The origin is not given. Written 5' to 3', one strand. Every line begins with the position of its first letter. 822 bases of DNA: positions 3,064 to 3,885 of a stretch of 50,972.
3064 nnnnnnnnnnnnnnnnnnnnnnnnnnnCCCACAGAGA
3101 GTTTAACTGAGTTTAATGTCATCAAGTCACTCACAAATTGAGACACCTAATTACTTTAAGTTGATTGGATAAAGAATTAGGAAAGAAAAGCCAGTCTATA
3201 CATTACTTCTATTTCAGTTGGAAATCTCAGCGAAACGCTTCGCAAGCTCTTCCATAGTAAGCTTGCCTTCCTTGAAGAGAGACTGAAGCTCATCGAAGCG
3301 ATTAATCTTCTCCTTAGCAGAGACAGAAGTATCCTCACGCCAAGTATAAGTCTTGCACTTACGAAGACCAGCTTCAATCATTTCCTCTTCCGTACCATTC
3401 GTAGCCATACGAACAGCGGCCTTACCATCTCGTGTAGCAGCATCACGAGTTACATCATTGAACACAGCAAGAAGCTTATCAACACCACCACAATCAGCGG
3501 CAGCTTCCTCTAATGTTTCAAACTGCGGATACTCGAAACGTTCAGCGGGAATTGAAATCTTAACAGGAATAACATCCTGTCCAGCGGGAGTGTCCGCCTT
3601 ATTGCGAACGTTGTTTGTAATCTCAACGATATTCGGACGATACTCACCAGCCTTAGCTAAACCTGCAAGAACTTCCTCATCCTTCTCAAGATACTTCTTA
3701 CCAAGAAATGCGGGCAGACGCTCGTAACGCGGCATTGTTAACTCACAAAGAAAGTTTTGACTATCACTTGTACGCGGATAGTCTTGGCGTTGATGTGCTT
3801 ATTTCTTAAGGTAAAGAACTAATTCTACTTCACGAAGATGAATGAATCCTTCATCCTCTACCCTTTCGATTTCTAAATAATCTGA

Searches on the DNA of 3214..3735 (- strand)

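Call 31: search_rna_families(sources=[L128, L129, L130], threshold=gathering)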
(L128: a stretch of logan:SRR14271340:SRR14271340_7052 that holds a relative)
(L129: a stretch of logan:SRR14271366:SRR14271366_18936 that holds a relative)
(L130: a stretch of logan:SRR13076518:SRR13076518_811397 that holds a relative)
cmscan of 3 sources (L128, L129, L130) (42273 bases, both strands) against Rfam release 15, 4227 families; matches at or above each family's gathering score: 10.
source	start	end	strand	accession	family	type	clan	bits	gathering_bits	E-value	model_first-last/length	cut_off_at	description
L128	11360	11812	+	RF00023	tmRNA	Gene;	CL00001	80.6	47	7.4e-30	1-374/374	no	transfer-messenger RNA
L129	11297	11765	+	RF00023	tmRNA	Gene;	CL00001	73.7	47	6.1e-27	1-374/374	no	transfer-messenger RNA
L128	5253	5324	+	RF00005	tRNA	Gene; tRNA;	CL00001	71.3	29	9e-14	1-71/71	no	tRNA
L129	5253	5324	+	RF00005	tRNA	Gene; tRNA;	CL00001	71.3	29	9e-14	1-71/71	no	tRNA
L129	11877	11949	+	RF00005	tRNA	Gene; tRNA;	CL00001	70.4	29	1.6e-13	1-71/71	no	tRNA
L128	8356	8428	+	RF00005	tRNA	Gene; tRNA;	CL00001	69.7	29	2.4e-13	1-71/71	no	tRNA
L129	8356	8428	+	RF00005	tRNA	Gene; tRNA;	CL00001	69.7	29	2.4e-13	1-71/71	no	tRNA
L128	11924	11996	+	RF00005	tRNA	Gene; tRNA;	CL00001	67.9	29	7.8e-13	1-71/71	no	tRNA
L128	6952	7024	+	RF00005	tRNA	Gene; tRNA;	CL00001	61.3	29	5e-11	1-71/71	no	tRNA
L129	6952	7024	+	RF00005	tRNA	Gene; tRNA;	CL00001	61.3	29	5e-11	1-71/71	no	tRNA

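Call 41: search_rna_families(sources=[L131, L132, L133, L134], threshold=gathering)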
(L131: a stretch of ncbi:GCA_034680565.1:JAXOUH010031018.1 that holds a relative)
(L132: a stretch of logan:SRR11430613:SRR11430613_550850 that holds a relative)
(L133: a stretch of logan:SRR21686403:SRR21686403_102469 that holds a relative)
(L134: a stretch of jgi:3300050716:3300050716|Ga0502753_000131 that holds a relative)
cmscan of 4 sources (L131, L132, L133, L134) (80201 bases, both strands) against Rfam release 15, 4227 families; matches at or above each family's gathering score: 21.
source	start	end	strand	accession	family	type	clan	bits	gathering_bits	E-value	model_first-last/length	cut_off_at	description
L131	8219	8660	+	RF00023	tmRNA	Gene;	CL00001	94.5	47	1.9e-35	1-374/374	no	transfer-messenger RNA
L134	17876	17948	+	RF00005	tRNA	Gene; tRNA;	CL00001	77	29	4.5e-15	1-71/71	no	tRNA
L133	6695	6767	+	RF00005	tRNA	Gene; tRNA;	CL00001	75.7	29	1e-14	1-71/71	no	tRNA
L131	17576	17649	+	RF00005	tRNA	Gene; tRNA;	CL00001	74.7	29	2e-14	1-71/71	no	tRNA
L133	17292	17363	+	RF00005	tRNA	Gene; tRNA;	CL00001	73.4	29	4.5e-14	1-71/71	no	tRNA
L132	17581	17654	+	RF00005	tRNA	Gene; tRNA;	CL00001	73.3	29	4.8e-14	1-71/71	no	tRNA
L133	8302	8770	+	RF00023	tmRNA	Gene;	CL00001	73.2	47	1.9e-26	1-374/374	no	transfer-messenger RNA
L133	17463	17536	+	RF00005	tRNA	Gene; tRNA;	CL00001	72.8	29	6.6e-14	1-71/71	no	tRNA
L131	5010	5082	+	RF00005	tRNA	Gene; tRNA;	CL00001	72.6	29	7.7e-14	1-71/71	no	tRNA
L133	5158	5230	+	RF00005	tRNA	Gene; tRNA;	CL00001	72.1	29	1e-13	1-71/71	no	tRNA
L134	17953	18026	+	RF00005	tRNA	Gene; tRNA;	CL00001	71.8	29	1.3e-13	1-71/71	no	tRNA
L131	7766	7838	+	RF00005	tRNA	Gene; tRNA;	CL00001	70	29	3.8e-13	1-71/71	no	tRNA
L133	18461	18534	+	RF00005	tRNA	Gene; tRNA;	CL00001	69.2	29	6.4e-13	1-71/71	no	tRNA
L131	5589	5661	+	RF00005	tRNA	Gene; tRNA;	CL00001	68.4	29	1.1e-12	1-71/71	no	tRNA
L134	7618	7699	+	RF00005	tRNA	Gene; tRNA;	CL00001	63.9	29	1.8e-11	1-71/71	no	tRNA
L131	18456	18528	+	RF00005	tRNA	Gene; tRNA;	CL00001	54.1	29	9.3e-09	1-71/71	no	tRNA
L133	4101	4184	+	RF00005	tRNA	Gene; tRNA;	CL00001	54.1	29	9.5e-09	1-71/71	no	tRNA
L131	4380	4464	+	RF00005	tRNA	Gene; tRNA;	CL00001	53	29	1.9e-08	1-71/71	no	tRNA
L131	7969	8041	+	RF00005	tRNA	Gene; tRNA;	CL00001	51.9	29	3.7e-08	1-71/71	no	tRNA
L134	8832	8918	+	RF00005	tRNA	Gene; tRNA;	CL00001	30.9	29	0.022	1-71/71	no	tRNA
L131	7580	7649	+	RF00005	tRNA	Gene; tRNA;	CL00001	30.3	29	0.034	1-71/71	no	tRNA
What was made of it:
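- On tmRNA, one-piece (Rfam RF00023): Relatives score 73.2-94.5 bits (calls 31, 41).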

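Call 59: search_rna_families(sources=[L252, L253, L254, L255, L256, L257, L258, L259, L260, L261, L262], threshold=gathering)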
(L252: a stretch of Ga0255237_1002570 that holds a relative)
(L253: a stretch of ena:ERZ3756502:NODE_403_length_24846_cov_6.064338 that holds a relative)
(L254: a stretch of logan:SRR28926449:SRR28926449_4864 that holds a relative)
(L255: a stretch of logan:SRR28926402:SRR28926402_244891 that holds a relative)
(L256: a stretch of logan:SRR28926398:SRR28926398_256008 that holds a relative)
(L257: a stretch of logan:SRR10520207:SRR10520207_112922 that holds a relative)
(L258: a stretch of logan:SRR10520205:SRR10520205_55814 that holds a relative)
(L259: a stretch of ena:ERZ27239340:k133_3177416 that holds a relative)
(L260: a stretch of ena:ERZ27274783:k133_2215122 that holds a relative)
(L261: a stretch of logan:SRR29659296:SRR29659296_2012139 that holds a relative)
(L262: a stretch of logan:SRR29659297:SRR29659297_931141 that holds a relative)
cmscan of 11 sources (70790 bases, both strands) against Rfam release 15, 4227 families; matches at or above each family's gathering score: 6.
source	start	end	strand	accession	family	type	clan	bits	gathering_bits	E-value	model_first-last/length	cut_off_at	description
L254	3191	3263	+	RF00005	tRNA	Gene; tRNA;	CL00001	73.9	29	3e-14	1-71/71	no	tRNA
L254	3033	3105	+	RF00005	tRNA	Gene; tRNA;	CL00001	73.4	29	3.9e-14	1-71/71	no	tRNA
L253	10731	10804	+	RF00005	tRNA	Gene; tRNA;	CL00001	70.4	29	2.6e-13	1-71/71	no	tRNA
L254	3477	3559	+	RF00005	tRNA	Gene; tRNA;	CL00001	59.9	29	2.1e-10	1-71/71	no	tRNA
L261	1237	1309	+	RF00005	tRNA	Gene; tRNA;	CL00001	55.8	29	2.7e-09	1-71/71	no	tRNA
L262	396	468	+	RF00005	tRNA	Gene; tRNA;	CL00001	55.8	29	2.7e-09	1-71/71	no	tRNA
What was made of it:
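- The gene is patchy among relatives (calls 41, 59).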
